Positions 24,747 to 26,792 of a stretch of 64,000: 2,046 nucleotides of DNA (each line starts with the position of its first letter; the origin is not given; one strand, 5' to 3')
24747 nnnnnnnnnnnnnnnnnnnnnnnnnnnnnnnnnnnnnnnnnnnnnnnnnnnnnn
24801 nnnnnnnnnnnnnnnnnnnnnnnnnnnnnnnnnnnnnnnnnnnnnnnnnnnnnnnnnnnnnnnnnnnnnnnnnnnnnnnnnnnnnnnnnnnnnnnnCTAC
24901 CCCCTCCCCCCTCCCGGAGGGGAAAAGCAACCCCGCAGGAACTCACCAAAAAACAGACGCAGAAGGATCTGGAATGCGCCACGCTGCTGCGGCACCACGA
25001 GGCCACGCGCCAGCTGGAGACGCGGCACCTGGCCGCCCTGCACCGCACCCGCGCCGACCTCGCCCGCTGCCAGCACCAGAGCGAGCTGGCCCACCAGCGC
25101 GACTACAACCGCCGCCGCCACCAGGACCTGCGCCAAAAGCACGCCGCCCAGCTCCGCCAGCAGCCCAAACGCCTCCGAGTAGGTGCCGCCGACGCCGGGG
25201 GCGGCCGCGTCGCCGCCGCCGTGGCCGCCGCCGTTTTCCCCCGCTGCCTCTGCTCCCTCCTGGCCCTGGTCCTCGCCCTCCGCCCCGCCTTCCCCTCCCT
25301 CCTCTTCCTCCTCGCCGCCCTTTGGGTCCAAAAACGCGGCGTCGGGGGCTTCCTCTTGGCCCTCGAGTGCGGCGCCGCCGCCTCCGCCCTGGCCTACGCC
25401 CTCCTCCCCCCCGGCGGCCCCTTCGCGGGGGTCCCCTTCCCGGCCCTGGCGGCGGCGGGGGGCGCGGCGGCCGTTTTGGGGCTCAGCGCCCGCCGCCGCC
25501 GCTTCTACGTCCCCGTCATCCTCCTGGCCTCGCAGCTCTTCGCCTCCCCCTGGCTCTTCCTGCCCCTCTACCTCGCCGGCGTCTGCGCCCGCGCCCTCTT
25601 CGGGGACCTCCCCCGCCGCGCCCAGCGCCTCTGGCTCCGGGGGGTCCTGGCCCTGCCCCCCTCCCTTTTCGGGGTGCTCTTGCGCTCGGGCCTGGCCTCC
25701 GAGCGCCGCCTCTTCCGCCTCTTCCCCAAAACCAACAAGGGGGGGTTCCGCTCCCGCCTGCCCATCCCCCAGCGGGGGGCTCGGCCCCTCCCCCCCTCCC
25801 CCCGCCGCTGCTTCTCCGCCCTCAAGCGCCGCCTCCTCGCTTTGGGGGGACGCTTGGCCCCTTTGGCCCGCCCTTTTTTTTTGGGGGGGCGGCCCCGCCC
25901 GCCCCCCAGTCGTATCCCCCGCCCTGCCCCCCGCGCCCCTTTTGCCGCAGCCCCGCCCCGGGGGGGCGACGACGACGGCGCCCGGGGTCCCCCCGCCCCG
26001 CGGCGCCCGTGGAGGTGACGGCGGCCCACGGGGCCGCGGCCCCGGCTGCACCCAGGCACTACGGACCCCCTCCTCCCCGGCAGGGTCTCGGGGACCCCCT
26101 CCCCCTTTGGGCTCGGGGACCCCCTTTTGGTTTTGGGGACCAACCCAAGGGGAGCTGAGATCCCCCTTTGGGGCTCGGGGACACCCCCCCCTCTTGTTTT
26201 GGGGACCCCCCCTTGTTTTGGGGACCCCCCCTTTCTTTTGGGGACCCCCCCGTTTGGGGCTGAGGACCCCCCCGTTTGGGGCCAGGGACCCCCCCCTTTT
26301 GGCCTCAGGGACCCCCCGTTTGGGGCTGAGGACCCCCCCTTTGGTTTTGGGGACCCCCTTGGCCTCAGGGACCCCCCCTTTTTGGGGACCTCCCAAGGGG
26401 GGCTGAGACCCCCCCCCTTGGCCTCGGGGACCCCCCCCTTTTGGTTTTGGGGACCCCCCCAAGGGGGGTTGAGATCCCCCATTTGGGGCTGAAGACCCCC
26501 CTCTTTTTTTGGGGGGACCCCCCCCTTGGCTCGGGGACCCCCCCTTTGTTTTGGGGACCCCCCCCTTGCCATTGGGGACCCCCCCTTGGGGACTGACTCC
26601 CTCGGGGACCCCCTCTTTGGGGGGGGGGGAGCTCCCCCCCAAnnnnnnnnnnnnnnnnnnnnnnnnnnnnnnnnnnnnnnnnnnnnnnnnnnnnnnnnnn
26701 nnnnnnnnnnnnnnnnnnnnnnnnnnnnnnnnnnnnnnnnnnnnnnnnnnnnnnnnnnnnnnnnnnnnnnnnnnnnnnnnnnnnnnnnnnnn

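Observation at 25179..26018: Read-through of the TAOK2 exon 15 donor gives a 279-codon hydrophobic tail (TAOK2-alpha-like isoform)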

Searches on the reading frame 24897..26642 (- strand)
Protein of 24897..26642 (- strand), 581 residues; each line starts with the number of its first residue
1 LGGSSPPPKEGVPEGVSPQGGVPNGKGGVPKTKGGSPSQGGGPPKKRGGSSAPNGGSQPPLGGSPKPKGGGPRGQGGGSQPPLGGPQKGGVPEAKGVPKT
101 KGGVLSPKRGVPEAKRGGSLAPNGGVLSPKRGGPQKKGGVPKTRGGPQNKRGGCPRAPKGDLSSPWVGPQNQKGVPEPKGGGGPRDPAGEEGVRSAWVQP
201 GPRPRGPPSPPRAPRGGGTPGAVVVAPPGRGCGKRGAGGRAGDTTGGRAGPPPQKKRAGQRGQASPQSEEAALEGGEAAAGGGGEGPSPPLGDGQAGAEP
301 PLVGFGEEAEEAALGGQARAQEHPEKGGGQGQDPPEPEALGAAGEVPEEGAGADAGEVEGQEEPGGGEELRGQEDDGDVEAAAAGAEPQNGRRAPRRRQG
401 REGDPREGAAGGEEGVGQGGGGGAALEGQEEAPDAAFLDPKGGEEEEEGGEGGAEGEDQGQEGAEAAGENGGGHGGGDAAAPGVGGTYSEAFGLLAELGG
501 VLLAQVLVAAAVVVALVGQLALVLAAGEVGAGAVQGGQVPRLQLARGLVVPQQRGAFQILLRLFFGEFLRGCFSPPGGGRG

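Call 64: search_protein_families(library=pfam, proteins=[window:24897-26642:-], max_evalue=0.01)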
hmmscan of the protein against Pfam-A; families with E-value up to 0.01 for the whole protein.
window:24897-26642:- (581 aa): 0 families

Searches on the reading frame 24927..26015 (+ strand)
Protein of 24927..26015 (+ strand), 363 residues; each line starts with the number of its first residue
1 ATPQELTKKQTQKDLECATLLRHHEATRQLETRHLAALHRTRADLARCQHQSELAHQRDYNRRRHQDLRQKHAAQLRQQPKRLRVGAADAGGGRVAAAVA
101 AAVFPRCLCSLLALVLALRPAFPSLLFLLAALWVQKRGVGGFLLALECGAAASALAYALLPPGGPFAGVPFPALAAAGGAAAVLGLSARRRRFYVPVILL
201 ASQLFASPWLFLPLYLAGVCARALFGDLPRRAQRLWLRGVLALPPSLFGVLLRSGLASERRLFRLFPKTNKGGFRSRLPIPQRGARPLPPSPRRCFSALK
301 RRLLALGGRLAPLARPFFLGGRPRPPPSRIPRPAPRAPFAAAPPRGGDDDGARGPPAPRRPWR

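Call 6: search_protein_families(library=pfam, proteins=[window:24927-26015:+], max_evalue=1)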
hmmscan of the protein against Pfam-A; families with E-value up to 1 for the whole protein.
window:24927-26015:+ (363 aa): 0 families

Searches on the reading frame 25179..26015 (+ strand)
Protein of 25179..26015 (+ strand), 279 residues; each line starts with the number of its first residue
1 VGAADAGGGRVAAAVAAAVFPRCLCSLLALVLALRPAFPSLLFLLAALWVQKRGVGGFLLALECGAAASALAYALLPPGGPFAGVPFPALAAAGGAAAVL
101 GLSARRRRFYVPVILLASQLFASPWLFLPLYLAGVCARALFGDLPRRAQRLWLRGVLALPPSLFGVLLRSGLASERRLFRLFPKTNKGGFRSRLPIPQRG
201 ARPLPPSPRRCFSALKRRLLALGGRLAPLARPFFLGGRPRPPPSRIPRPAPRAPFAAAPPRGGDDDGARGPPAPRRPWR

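Call 6: search_protein_families(library=pfam, proteins=[window:25179-26015:+], max_evalue=1)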
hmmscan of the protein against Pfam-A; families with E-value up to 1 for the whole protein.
window:25179-26015:+ (279 aa): 0 families

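Call 7: find_homologous_proteins(query=window:25179-26015:+, max_evalue=0.01)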
Query window:25179-26015:+ (279 aa): 2 proteins with E <= 0.01 among 8000 candidates.
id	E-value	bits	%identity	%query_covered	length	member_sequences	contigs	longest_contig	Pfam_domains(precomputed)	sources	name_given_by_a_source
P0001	2.4e-41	160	51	88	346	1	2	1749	-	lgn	-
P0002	1.4e-36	145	53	75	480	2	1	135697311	-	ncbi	ncbi:unnamed protein product, partial [Lepidochelys kempii]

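Call 14: search_protein_representatives(protein=window:25179-26015:+)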
Query: 279 residues. Proteins with E-value up to 0.001 (for the whole library): 12; up to 1e-10: 5; up to 1e-30: 2. The best 12 are listed.
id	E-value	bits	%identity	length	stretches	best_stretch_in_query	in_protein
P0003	1.1e-46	176.1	50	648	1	7-269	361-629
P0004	1.8e-43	165.4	60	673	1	17-215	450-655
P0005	1.7e-24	103.2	44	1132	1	18-202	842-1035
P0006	1.1e-16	77.5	41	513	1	9-254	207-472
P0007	3.5e-12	62.7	49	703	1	77-263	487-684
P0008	3.0e-07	46.6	38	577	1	18-216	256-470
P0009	4.7e-07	45.9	41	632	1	37-260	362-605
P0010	8.0e-07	45.2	41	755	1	8-277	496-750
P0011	8.8e-07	45.0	33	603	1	16-205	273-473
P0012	2.1e-05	40.5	40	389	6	115-142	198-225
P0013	4.8e-05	39.3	33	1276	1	18-214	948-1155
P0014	9.6e-05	38.3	47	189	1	153-211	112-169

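Call 16: list_cluster_members(proteins=[P0003, P0004, P0005, P0006, P0007, P0008, P0009, P0010, P0011, P0013])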
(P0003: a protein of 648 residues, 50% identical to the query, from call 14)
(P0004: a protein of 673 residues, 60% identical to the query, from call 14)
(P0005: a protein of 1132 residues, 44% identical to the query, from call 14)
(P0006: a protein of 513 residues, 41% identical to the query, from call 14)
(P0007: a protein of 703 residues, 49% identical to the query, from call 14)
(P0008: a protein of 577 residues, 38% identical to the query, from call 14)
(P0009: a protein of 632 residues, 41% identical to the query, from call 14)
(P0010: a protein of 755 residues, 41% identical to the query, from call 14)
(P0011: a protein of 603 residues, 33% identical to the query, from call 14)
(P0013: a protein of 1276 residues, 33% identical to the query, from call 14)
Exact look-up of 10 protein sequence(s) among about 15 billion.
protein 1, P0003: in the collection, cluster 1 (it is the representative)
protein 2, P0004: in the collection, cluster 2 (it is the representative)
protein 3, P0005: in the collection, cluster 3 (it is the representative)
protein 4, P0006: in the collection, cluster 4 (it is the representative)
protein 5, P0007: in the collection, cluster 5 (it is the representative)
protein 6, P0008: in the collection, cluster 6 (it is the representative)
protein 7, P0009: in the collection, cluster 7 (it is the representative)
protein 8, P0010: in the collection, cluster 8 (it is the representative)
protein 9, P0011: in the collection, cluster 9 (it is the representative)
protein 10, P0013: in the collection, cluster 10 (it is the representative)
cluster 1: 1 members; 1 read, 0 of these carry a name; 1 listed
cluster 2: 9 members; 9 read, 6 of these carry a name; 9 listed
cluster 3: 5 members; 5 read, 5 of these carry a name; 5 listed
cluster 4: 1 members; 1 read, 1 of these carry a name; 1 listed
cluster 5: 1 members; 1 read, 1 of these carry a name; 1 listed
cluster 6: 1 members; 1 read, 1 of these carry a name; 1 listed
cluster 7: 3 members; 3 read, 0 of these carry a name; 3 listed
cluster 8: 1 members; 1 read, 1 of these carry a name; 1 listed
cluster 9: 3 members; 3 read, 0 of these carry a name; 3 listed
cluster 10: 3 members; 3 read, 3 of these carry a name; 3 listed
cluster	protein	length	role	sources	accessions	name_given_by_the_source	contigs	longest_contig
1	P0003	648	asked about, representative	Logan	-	-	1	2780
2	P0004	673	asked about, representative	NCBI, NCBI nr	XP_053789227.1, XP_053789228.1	serine/threonine-protein kinase dst1-like isoform X3 [Vidua chalybeata]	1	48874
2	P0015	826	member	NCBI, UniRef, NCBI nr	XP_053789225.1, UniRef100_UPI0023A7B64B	serine/threonine-protein kinase TAO2-like isoform X2 [Vidua chalybeata] | serine/threonine-protein kinase TAO2-like isoform X2 n=1 Tax=Vidua chalybeata TaxID=81927 ...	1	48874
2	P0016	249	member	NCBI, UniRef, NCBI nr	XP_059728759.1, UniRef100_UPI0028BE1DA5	serine/threonine-protein kinase TAO3-like [Haemorhous mexicanus] | serine/threonine-protein kinase TAO3-like n=1 Tax=Haemorhous mexicanus TaxID=30427 ...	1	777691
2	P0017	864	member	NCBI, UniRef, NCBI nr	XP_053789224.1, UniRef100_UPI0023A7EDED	serine/threonine-protein kinase TAO2-like isoform X1 [Vidua chalybeata] | serine/threonine-protein kinase TAO2-like isoform X1 n=3 Tax=Vidua chalybeata TaxID=81927 ...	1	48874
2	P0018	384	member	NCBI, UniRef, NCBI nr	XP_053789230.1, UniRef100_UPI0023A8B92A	serine/threonine-protein kinase TAO1-like isoform X5 [Vidua chalybeata] | serine/threonine-protein kinase TAO1-like isoform X5 n=1 Tax=Vidua chalybeata TaxID=81927 ...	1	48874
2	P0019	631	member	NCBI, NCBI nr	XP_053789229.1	uncharacterized protein LOC128782770 isoform X4 [Vidua chalybeata]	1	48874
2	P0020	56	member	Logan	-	-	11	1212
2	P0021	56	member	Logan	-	-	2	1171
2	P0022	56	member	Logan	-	-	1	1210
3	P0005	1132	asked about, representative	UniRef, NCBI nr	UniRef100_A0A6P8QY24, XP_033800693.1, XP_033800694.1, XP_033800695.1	non-specific serine/threonine protein kinase n=1 Tax=Geotrypetes seraphini TaxID=260995 ... | serine/threonine-protein kinase TAO2 isoform X1 [Geotrypetes seraphini]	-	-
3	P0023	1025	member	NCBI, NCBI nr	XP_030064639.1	serine/threonine-protein kinase TAO2 isoform X2 [Microcaecilia unicolor]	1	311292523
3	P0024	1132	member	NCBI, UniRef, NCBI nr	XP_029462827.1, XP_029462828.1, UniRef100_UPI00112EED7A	serine/threonine-protein kinase TAO2 isoform X1 [Rhinatrema bivittatum] | serine/threonine-protein kinase TAO2 isoform X1 n=2 Tax=Rhinatrema bivittatum ...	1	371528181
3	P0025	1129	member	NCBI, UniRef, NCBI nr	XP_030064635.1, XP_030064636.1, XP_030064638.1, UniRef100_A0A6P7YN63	serine/threonine-protein kinase TAO2 isoform X1 [Microcaecilia unicolor] | non-specific serine/threonine protein kinase n=2 Tax=Microcaecilia unicolor TaxID=1415580 ...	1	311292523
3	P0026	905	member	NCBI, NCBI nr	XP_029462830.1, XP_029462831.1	serine/threonine-protein kinase TAO2 isoform X3 [Rhinatrema bivittatum]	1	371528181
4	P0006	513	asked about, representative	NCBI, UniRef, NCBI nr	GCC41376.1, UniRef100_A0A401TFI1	hypothetical protein chiPu_0025432 [Chiloscyllium punctatum] | non-specific serine/threonine protein kinase n=1 Tax=Chiloscyllium punctatum TaxID=137246 ... | hypothetical protein [Chiloscyllium punctatum]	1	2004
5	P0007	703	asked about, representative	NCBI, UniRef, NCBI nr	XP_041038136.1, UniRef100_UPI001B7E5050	serine/threonine-protein kinase TAO2-like [Carcharodon carcharias] | serine/threonine-protein kinase TAO2-like n=1 Tax=Carcharodon carcharias TaxID=13397 ...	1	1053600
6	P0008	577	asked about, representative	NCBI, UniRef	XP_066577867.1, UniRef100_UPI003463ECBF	serine/threonine-protein kinase TAO2 [Amia ocellicauda] | serine/threonine-protein kinase TAO2 n=1 Tax=Amia ocellicauda TaxID=2972642 ...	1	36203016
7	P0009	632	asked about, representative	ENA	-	-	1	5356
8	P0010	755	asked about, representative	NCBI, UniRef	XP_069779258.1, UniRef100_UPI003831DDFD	uncharacterized protein [Narcine bancroftii] | uncharacterized protein n=1 Tax=Narcine bancroftii TaxID=1343680 RepID=UPI003831DDFD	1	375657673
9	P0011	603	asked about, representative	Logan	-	-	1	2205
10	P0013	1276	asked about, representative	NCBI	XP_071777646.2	serine/threonine-protein kinase TAO2 isoform X1 [Centroberyx gerrardi]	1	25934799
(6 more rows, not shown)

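Call 22: find_encoding_contigs(protein=P0004, flank=10000, max_places=3)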
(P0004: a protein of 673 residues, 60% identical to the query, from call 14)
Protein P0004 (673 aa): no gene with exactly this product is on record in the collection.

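Call 23: find_encoding_contigs(protein=P0017, flank=10000, max_places=3)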
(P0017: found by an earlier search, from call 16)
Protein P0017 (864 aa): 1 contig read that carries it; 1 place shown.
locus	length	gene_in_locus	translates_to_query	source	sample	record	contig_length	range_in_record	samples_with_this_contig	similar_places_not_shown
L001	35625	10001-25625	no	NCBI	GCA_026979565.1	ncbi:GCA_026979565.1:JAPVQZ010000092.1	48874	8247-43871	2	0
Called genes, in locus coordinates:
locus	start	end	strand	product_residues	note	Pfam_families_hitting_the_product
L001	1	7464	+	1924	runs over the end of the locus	-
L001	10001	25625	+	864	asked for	PF00069:Pkinase, PF07714:PK_Tyr_Ser-Thr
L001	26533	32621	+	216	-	PF01066:CDP-OH_P_transf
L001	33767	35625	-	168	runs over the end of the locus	PF13499:EF-hand_7 (faint), PF13833:EF-hand_8 (faint), PF00036:EF-hand_1 (weak), PF13405:EF-hand_6 (weak)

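Call 24: find_encoding_contigs(protein=P0003, flank=5000, max_places=3)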
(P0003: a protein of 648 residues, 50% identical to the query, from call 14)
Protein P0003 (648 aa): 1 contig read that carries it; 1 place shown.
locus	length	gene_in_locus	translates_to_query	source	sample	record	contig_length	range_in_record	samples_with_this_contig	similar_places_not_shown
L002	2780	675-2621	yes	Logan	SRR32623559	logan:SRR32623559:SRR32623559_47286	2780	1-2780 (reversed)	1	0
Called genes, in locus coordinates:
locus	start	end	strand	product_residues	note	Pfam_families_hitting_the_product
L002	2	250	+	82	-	?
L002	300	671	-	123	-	-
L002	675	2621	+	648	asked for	-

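Call 38: find_homologous_proteins(query=A2, max_evalue=0.00001)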
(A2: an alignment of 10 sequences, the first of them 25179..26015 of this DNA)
Query A2 (10 sequences) (279 aa, profile of the alignment): 53 proteins with E <= 0.00001 among 8000 candidates.
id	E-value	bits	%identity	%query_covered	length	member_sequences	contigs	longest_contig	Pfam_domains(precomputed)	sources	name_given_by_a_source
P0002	4.1e-117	409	53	75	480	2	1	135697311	-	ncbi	ncbi:unnamed protein product, partial [Lepidochelys kempii]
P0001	3.2e-113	396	51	88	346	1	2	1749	-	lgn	-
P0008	4.1e-103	363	41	35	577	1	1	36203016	-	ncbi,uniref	ncbi:serine/threonine-protein kinase TAO2 [Amia ocellicauda]|uniref:serine/threonine-protein kinase 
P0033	2.1e-97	344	33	69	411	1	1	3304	-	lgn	-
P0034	1.2e-95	338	38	36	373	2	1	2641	-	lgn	-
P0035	1.3e-93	332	37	35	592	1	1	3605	-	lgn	-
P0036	1.1e-92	329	39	32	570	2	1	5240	-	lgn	-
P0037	1.6e-92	328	30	64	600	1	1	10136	-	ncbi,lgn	-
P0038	1.8e-92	328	38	35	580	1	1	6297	-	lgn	-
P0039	7.1e-92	326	30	68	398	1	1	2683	-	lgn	-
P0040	8.4e-92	326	32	65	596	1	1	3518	-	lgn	-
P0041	1.6e-91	325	32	65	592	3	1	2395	-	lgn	-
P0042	1.8e-91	325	38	35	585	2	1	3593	-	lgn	-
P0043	1.9e-91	325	39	35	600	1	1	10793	-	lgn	-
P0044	2.5e-91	324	32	65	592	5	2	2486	-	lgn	-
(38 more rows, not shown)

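Call 41: search_solved_structures(query=window:25179-26015:+, max_evalue=1)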
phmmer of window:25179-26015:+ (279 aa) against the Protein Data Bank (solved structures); distinct sequences matched with E-value up to 1: 2.
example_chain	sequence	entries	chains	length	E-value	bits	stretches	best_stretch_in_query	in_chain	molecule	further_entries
8snb_9V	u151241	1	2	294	0.11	15.2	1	182-251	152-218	C4orf45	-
5wq3_A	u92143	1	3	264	0.96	12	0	61-151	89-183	Cytokinin riboside 5'-monophosphate phosphoribohydrolase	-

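Call 50: predict_structure(alignment_id=A3)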
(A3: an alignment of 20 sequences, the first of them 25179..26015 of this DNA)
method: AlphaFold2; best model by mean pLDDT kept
length: 279 residues; sequences in the alignment: 20
mean_pLDDT: 59.8   pTM: 0.29
mean pLDDT of the five models: 59.8, 59.4, 58.8, 58.3, 56.5
residues with pLDDT >= 90: 0; 70-90: 48; 50-70: 186; < 50: 45
segments of 3 or more residues with pLDDT < 50: 1-3, 189-193, 195-203, 233-237, 255-258, 260-269
pLDDT, mean of each block of 10 residues (from residue 1): 54 70 62 56 59 58 66 64 61 64 59 54 52 59 71 80 76 73 58 44 51 63 63 49 58 50 45 54
secondary structure, 60 per line:
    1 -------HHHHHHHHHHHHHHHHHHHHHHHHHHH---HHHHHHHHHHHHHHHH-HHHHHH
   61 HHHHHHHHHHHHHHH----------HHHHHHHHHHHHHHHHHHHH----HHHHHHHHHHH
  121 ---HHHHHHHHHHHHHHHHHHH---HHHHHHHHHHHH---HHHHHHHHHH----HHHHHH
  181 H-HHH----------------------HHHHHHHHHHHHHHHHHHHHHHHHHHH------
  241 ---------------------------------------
elements in order: H8-34 H38-53 H55-75 H86-105 H110-120 H124-142 H146-157 H161-170 H175-181 H208-234
